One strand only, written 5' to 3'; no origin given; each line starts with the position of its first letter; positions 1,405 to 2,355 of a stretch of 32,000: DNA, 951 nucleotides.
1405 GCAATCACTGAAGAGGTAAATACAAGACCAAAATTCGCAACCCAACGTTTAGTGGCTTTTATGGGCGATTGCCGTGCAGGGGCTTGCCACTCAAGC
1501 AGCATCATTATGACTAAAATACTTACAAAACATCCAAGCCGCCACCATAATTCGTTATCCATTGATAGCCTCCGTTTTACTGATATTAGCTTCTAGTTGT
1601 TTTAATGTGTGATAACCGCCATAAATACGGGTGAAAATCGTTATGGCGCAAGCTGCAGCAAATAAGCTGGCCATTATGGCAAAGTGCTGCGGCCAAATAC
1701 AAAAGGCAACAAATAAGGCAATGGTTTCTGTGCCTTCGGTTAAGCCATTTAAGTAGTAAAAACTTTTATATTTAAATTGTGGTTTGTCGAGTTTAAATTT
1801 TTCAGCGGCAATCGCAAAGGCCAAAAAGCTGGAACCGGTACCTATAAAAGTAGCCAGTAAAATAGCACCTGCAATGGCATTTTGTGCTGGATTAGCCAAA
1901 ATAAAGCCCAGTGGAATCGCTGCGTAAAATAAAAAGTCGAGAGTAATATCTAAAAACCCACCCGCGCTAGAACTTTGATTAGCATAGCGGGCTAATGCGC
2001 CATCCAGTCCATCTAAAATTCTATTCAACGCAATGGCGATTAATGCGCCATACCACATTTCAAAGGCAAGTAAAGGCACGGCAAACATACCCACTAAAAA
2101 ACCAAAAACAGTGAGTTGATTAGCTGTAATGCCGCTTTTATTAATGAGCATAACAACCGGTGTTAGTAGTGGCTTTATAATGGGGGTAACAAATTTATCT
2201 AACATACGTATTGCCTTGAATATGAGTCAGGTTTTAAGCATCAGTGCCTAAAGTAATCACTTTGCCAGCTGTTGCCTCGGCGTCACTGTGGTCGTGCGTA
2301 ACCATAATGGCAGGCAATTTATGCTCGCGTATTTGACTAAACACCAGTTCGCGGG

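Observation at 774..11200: Eight-gene operon coupling a TonB-dependent receptor and a YnjBCD-like ABC importer to three lipid-related membrane enzymes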

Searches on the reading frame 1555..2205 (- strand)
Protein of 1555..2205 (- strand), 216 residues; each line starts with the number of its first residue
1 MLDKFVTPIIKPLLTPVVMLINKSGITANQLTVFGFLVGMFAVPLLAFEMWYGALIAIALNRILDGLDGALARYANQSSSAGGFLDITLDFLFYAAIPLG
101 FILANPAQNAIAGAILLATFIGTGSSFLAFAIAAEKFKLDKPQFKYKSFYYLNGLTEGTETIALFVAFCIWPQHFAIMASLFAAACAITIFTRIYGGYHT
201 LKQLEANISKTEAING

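Call 3: search_protein_families(library=pfam, proteins=[window:1555-2205:-], max_evalue=0.001)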
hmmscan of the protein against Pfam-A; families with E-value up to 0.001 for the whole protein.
window:1555-2205:- (216 aa): 1 family
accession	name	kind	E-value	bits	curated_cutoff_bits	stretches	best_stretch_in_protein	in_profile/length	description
PF01066.26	CDP-OH_P_transf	-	8.5e-13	49.4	22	1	27-189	3-150/152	CDP-alcohol phosphatidyltransferase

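Call 4: search_protein_families(library=ncbifam, proteins=[window:1555-2205:-], max_evalue=0.001)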
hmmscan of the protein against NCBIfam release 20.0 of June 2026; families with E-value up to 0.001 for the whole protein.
window:1555-2205:- (216 aa): 9 families
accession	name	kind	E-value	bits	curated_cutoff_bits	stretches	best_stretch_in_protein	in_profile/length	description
NF040950.1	archin_ph_syn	equivalog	9.1e-19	68.1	180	1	10-199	8-189/191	archaetidylinositol phosphate synthase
NF041135.1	IPPtranDIPPsyn_Thcocales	equivalog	5.6e-14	51.9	580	1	20-195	246-414/419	bifunctional L-myo-inositol-1-phosphate cytidylyltransferase/CDP-L-myo-inositol myo-inositolphosphotransferase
NF045883.1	PIPSynth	equivalog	4.4e-11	42.8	170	1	10-109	7-107/197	phosphatidylinositol phosphate synthase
NF038086.1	anchor_synt_A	exception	9.6e-06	25.5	200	1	28-133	10-115/222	protein sorting system archaetidylserine synthase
NF053678.1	ClpnSynClsA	equivalog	3.5e-05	24.1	240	1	37-104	16-83/180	cardiolipin synthase ClsA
TIGR00473.1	pssA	equivalog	0.00015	21.9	107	1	33-105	2-74/153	CDP-diacylglycerol--serine O-phosphatidyltransferase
NF045886.1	PhCholSynLeg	equivalog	0.00018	21.1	440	1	31-127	22-122/250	phosphatidylcholine synthase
NF045887.1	PhCholSynPs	equivalog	0.00049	19.8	300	0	27-103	14-94/235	phosphatidylcholine synthase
NF052561.1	PIPSynBT1523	equivalog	0.00057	19.6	350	0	10-92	9-101/232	hypothetical protein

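Call 31: search_solved_structures(query=window:1555-2205:-, max_evalue=1, show_alignments=2)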
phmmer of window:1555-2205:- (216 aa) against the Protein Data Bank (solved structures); distinct sequences matched with E-value up to 1: 4.
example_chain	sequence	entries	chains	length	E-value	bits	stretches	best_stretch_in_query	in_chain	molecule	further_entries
4mnd_A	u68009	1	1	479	9.9e-08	35.7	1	20-189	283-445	CTP L-myo-inositol-1-phosphate cytidylyltransferase/CDP-L-myo-inositol myo-inositolphospho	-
4o6m_A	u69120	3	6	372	3.5e-06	30.6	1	18-118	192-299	AF2299, a CDP-alcohol phosphotransferase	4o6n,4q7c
6h53_A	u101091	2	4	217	0.054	16.9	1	13-103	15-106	CDP-diacylglycerol--inositol 3-phosphatidyltransferase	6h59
6h5a_A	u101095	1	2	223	0.065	16.7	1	13-103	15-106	CDP-diacylglycerol--inositol 3-phosphatidyltransferase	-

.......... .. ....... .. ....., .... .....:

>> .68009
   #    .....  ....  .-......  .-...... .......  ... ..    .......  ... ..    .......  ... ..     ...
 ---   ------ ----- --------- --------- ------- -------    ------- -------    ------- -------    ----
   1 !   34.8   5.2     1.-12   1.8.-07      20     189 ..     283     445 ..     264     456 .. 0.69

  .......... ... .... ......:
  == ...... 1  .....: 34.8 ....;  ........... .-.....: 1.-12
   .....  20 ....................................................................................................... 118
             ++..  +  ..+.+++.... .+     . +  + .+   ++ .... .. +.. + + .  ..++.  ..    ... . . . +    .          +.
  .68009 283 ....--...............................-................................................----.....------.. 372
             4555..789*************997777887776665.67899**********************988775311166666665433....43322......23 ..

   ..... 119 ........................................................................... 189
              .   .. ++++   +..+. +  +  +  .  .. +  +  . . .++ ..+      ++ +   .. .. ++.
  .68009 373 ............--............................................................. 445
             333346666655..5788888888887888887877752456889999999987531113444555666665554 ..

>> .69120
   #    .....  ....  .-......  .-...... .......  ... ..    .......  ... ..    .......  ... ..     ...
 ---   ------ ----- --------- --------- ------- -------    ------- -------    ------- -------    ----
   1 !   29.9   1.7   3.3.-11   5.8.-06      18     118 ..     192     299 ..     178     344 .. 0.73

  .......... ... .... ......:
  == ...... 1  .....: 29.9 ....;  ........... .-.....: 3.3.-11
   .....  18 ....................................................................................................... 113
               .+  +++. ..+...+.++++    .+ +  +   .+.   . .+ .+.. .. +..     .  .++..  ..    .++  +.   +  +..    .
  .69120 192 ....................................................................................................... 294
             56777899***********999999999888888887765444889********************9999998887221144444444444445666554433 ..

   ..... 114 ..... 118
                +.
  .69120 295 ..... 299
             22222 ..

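Call 61: search_dna_similar(query=window:1555-2205:-, collection=plasmids, mode=protein, max_evalue=1e-10, max_rows=40, rows=spread)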
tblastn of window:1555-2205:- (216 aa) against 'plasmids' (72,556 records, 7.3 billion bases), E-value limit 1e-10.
Records with a match: 66; places in all: 67; records where one place covers at least 80% of the query: 66.
Best place of each record, by identity: 80-90% 5; 60-80% 2; <60% 59.
By first word of the organism name: Klebsiella 12; Aliiroseovarius 9; Escherichia 7; Pseudoalteromonas 6; Salmonella 5; Sinorhizobium 4; Rhizobium 3; Providencia 3; Citrobacter 2; Paracoccus 2; and 12 more.
By predicted mobility (MOB-suite, as given by PLSDB): non-mobilizable 45; conjugative 18; mobilizable 3.
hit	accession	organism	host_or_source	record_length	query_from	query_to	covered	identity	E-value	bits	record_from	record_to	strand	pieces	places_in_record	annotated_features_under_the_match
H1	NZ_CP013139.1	Pseudoalteromonas sp. Bsw20308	seawater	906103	1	210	97%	88.6%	2e-121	385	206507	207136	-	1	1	CDP-alcohol phosphatidyltransferase family protein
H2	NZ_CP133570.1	Pseudoalteromonas sp. HL-AS1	sediment core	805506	1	215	100%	85.6%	3e-116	370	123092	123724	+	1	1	CDP-alcohol phosphatidyltransferase family protein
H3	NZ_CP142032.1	Pseudoalteromonas sp. CuT4-3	whole organism,deep-sea sediment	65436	1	207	96%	85.5%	2e-114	365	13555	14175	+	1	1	CDP-alcohol phosphatidyltransferase family protein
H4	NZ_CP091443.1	Pseudoalteromonas sp. CF6-2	sediment,South Sea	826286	1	207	96%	73.4%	2e-98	319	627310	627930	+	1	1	CDP-alcohol phosphatidyltransferase family protein | ATP-binding cassette domain-containing protein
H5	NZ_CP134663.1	Escherichia coli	Larus michahellis,bacteria,cloaca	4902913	1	207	96%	57.5%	4e-61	212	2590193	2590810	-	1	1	none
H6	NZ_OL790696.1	Escherichia coli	-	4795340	1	207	96%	57.0%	5e-61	212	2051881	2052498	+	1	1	none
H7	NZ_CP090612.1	Escherichia coli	pig,lung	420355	1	207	96%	57.0%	5e-60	209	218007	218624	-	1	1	ynjF: CDP-alcohol phosphatidyltransferase family protein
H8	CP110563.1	Klebsiella pneumoniae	-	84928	1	204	94%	56.6%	4e-56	198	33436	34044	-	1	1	CDP-alcohol phosphatidyltransferase family protein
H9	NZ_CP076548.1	Klebsiella pneumoniae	urine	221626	1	204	94%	56.6%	4e-56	198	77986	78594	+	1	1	CDP-alcohol phosphatidyltransferase family protein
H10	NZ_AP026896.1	Aeromonas caviae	Microbe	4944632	1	202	94%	55.0%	2e-54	193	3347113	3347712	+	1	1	none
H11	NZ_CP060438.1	Pseudooceanicola algae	whole organism,marine macroalga Fucus ...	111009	1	203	94%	49.3%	4e-46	169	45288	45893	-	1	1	CDP-alcohol phosphatidyltransferase family protein | bifunctional TVP38/TMEM64 family protein/FAD-dependent oxidoreductase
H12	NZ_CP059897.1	Ciceribacter thiooxidans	mixed culture,soil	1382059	1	209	97%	47.4%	1e-48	176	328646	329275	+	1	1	none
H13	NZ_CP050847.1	Klebsiella pneumoniae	milk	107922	1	213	99%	44.1%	3e-49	178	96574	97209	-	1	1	CDP-alcohol phosphatidyltransferase family protein | ATP-binding cassette domain-containing protein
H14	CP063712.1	Escherichia coli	Veal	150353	1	213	99%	44.1%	3e-49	178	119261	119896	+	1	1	CDP-alcohol phosphatidyltransferase family protein | ATP-binding cassette domain-containing protein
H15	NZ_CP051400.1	Salmonella enterica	bovine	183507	1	213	99%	44.1%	3e-49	178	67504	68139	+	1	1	CDP-alcohol phosphatidyltransferase family protein | ATP-binding cassette domain-containing protein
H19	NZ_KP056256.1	Escherichia coli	-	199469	1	213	99%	44.1%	3e-49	178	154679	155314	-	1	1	CDP-alcohol phosphatidyltransferase family protein | ATP-binding cassette domain-containing protein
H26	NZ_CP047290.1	Falsirhodobacter algicola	Grateloupia sp.,single cell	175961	1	198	92%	45.5%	7e-49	177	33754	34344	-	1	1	CDP-alcohol phosphatidyltransferase family protein | bifunctional TVP38/TMEM64 family protein/FAD-dependent oxidoreductase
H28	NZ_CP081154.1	Aliiroseovarius sp. M344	-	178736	1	211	98%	41.7%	2e-37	144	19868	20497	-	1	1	CDP-alcohol phosphatidyltransferase family protein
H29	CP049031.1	Rhodobacteraceae bacterium SC52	Apostichopus japonicus,pure ...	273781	1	195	90%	44.6%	1e-30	125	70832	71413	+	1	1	CDP-alcohol phosphatidyltransferase family protein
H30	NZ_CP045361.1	Roseivivax sp. THAF40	pure culture,Surface of a polyethylene ...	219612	1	205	95%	42.0%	3e-38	147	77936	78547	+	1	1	CDP-alcohol phosphatidyltransferase family protein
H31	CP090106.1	Sinorhizobium meliloti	Medicago,Cell culture,Plant nodule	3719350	1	203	94%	40.9%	3e-34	135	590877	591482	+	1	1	CDP-alcohol phosphatidyltransferase family protein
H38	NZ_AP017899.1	Sphingopyxis sp. FD7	-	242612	1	195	90%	41.0%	2e-31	127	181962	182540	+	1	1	CDP-alcohol phosphatidyltransferase family protein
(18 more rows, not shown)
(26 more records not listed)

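Call 62: get_annotated_region(hit=H19, flank=12000)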
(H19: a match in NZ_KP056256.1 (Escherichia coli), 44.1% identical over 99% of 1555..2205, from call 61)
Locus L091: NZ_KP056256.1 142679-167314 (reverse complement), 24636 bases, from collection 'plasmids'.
description: Escherichia coli strain YDC637 plasmid pYDC637, complete sequence
organism: Escherichia coli (NCBI taxid 562)
taxonomy: Bacteria; Pseudomonadota; Gammaproteobacteria; Enterobacterales; Enterobacteriaceae; Escherichia; Escherichia coli
host: -; source: -; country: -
typing (MOB-suite, as given by PLSDB): conjugative; replicon IncC; relaxase MOBH,MOBH; mating-pair formation MPF_F
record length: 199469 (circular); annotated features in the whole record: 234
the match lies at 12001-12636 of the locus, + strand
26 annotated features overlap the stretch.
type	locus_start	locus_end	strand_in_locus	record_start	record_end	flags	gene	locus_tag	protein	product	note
CDS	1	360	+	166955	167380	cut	-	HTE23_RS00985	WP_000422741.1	transposase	GO:0006313 - DNA transposition [Evidence IEA]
CDS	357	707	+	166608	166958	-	tnpB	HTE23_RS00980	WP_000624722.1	IS66 family insertion sequence element accessory protein TnpB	-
CDS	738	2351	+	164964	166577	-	-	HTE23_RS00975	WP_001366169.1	IS66-like element ISEc23 family transposase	GO:0006313 - DNA transposition [Evidence IEA]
CDS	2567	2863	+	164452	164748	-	-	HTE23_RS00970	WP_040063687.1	DUF2282 domain-containing protein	-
CDS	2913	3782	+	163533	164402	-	-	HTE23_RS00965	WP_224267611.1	DUF692 domain-containing protein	-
CDS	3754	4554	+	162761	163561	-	-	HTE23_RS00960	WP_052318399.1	DNA-binding domain-containing protein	-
CDS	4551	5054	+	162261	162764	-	-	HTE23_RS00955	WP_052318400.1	DoxX family protein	-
CDS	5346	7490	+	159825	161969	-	-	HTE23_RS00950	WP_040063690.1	bifunctional TVP38/TMEM64 family protein/FAD-dependent oxidoreductase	-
CDS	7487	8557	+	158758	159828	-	-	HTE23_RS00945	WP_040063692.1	FAD-dependent oxidoreductase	-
CDS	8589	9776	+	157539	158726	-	-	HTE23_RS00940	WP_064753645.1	ABC transporter substrate-binding protein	-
CDS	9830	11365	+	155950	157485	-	-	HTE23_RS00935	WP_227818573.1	ABC transporter permease subunit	-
CDS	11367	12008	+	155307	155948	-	-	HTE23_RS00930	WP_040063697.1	ATP-binding cassette domain-containing protein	-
CDS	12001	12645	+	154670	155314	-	-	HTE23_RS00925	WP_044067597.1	CDP-alcohol phosphatidyltransferase family protein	GO:0008654 - phospholipid biosynthetic process [Evidence IEA]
CDS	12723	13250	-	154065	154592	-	-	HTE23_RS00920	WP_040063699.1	sigma-70 family RNA polymerase sigma factor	GO:0006352 - DNA-templated transcription initiation [Evidence IEA]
CDS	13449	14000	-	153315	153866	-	-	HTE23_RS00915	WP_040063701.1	carboxymuconolactone decarboxylase family protein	-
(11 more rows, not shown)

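Call 63: get_annotated_region(hit=H11, flank=10000)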
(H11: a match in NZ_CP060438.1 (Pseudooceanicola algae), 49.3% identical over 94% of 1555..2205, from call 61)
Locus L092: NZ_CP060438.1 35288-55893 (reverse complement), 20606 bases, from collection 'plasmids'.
description: Pseudooceanicola algae strain Lw-13e plasmid p111, complete sequence
organism: Pseudooceanicola algae (NCBI taxid 1537215)
taxonomy: Bacteria; Pseudomonadota; Alphaproteobacteria; Rhodobacterales; Paracoccaceae; Pseudooceanicola; Pseudooceanicola algae
host: -; source: whole organism,marine macroalga Fucus spiralis; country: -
typing (MOB-suite, as given by PLSDB): non-mobilizable
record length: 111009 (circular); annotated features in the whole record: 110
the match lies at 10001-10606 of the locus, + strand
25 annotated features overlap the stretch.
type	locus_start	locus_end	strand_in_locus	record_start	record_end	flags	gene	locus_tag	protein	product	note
CDS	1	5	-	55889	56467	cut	-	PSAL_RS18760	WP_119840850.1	DUF2796 domain-containing protein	-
CDS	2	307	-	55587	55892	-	-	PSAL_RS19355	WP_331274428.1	DUF6525 family protein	-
CDS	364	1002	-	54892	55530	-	-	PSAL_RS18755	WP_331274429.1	DUF1826 domain-containing protein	-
CDS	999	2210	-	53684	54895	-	-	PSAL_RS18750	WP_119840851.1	GTP-binding protein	-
CDS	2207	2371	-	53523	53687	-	-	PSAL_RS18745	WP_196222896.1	hypothetical protein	-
CDS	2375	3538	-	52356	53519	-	-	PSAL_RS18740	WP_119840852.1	GTP-binding protein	-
CDS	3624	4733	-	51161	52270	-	-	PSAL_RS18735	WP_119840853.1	zinc ABC transporter substrate-binding protein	-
CDS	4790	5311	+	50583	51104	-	-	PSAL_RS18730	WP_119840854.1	transcriptional repressor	-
CDS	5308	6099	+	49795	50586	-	-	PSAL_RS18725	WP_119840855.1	metal ABC transporter ATP-binding protein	-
CDS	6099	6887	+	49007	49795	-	-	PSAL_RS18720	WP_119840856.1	metal ABC transporter permease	GO:0055085 - transmembrane transport [Evidence IEA]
CDS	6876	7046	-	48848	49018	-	-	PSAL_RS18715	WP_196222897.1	hypothetical protein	-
CDS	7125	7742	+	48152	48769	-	-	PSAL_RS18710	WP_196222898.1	TetR/AcrR family transcriptional regulator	GO:0006355 - regulation of DNA-templated transcription [Evidence IEA]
CDS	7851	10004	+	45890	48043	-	-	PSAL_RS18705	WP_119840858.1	bifunctional TVP38/TMEM64 family protein/FAD-dependent oxidoreductase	-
CDS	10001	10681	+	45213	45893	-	-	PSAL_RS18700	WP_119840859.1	CDP-alcohol phosphatidyltransferase family protein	GO:0008654 - phospholipid biosynthetic process [Evidence IEA]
CDS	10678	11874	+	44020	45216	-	-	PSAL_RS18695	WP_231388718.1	ABC transporter substrate-binding protein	-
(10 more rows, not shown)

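Call 66: get_annotated_region(hit=H38, flank=9000)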
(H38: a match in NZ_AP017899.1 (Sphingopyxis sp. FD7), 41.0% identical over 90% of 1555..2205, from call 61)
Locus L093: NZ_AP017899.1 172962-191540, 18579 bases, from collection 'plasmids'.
description: Sphingopyxis sp. FD7 plasmid pSFD01, complete sequence
organism: Sphingopyxis sp. FD7 (NCBI taxid 1914525)
taxonomy: Bacteria; Pseudomonadota; Alphaproteobacteria; Sphingomonadales; Sphingomonadaceae; Sphingopyxis; Sphingopyxis sp. FD7
host: -; source: -; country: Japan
typing (MOB-suite, as given by PLSDB): mobilizable; replicon rep_cluster_542; relaxase MOBF
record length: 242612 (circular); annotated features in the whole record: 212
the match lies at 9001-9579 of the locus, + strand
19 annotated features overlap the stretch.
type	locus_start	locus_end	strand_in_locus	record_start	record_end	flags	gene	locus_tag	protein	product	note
CDS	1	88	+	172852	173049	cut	nrtS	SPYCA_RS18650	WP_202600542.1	nitrate/nitrite transporter NrtS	-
CDS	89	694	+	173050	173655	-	-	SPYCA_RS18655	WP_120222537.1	sigma-70 family RNA polymerase sigma factor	GO:0006352 - DNA-templated transcription initiation [Evidence IEA]; GO:0006355 - regulation of DNA-templated ...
CDS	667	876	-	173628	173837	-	-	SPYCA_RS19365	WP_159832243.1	hypothetical protein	-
CDS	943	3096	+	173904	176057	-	-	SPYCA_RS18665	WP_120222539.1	bifunctional TVP38/TMEM64 family protein/FAD-dependent oxidoreductase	-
CDS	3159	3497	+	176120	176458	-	-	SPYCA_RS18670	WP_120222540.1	hypothetical protein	-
CDS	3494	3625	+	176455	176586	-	-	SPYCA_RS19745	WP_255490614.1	hypothetical protein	-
CDS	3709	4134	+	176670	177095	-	-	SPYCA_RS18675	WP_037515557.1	hypothetical protein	-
CDS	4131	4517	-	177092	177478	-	-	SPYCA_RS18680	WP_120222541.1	thioredoxin family protein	-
CDS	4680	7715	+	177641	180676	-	-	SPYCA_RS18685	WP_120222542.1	TonB-dependent receptor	-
CDS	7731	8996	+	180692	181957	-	-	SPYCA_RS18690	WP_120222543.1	nucleoside transporter C-terminal domain-containing protein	-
CDS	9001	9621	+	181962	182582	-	-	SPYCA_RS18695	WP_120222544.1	CDP-alcohol phosphatidyltransferase family protein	GO:0008654 - phospholipid biosynthetic process [Evidence IEA]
CDS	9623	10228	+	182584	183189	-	-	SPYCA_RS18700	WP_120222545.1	peroxidase-related enzyme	-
CDS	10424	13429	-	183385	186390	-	-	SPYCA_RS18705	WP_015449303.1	Tn3 family transposase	-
CDS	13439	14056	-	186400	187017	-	-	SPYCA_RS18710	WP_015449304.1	recombinase family protein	GO:0006310 - DNA recombination [Evidence IEA]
CDS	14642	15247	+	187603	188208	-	-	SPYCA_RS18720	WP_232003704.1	MaoC family dehydratase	-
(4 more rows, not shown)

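Call 67: get_annotated_region(hit=H28, flank=9000)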
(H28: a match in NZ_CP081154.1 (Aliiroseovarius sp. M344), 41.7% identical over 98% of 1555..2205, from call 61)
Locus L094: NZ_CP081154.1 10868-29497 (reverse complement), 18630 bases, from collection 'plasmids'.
description: Aliiroseovarius sp. M344 plasmid unnamed1, complete sequence
organism: Aliiroseovarius sp. M344 (NCBI taxid 2867010)
taxonomy: Bacteria; Pseudomonadota; Alphaproteobacteria; Rhodobacterales; Paracoccaceae; Aliiroseovarius; Aliiroseovarius sp. M344
host: -; source: -; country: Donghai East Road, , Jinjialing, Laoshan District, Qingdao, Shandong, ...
typing (MOB-suite, as given by PLSDB): mobilizable; relaxase MOBP
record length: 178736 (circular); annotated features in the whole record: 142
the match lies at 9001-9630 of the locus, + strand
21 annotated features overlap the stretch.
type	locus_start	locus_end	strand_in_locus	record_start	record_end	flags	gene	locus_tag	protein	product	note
CDS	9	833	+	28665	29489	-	-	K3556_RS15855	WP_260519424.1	phosphatase PAP2 family protein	-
CDS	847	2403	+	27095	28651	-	-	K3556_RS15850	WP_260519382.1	S8 family serine peptidase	GO:0006508 - proteolysis [Evidence IEA]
CDS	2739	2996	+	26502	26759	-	-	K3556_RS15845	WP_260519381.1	hypothetical protein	-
CDS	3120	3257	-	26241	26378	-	-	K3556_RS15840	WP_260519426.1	hypothetical protein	-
CDS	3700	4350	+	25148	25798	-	-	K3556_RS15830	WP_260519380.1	hypothetical protein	-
CDS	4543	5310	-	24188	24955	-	-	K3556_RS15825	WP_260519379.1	hypothetical protein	-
CDS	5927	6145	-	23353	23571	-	-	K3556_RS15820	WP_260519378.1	hypothetical protein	-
CDS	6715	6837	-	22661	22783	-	-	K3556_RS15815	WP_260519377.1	hypothetical protein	-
CDS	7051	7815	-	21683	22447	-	-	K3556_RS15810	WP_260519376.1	NAD(P)-binding domain-containing protein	-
CDS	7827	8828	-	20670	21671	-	-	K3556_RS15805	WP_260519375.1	glyceraldehyde 3-phosphate dehydrogenase NAD-binding domain-containing protein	-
CDS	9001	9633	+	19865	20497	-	-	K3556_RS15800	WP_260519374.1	CDP-alcohol phosphatidyltransferase family protein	GO:0008654 - phospholipid biosynthetic process [Evidence IEA]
CDS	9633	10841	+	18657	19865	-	-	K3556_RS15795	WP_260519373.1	ABC transporter substrate-binding protein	-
CDS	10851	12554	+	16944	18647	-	-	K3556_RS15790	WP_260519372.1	ABC transporter permease subunit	GO:0055085 - transmembrane transport [Evidence IEA]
CDS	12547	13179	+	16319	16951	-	-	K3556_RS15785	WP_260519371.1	ATP-binding cassette domain-containing protein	-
CDS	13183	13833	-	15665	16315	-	-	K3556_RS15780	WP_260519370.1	ABC transporter ATP-binding protein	-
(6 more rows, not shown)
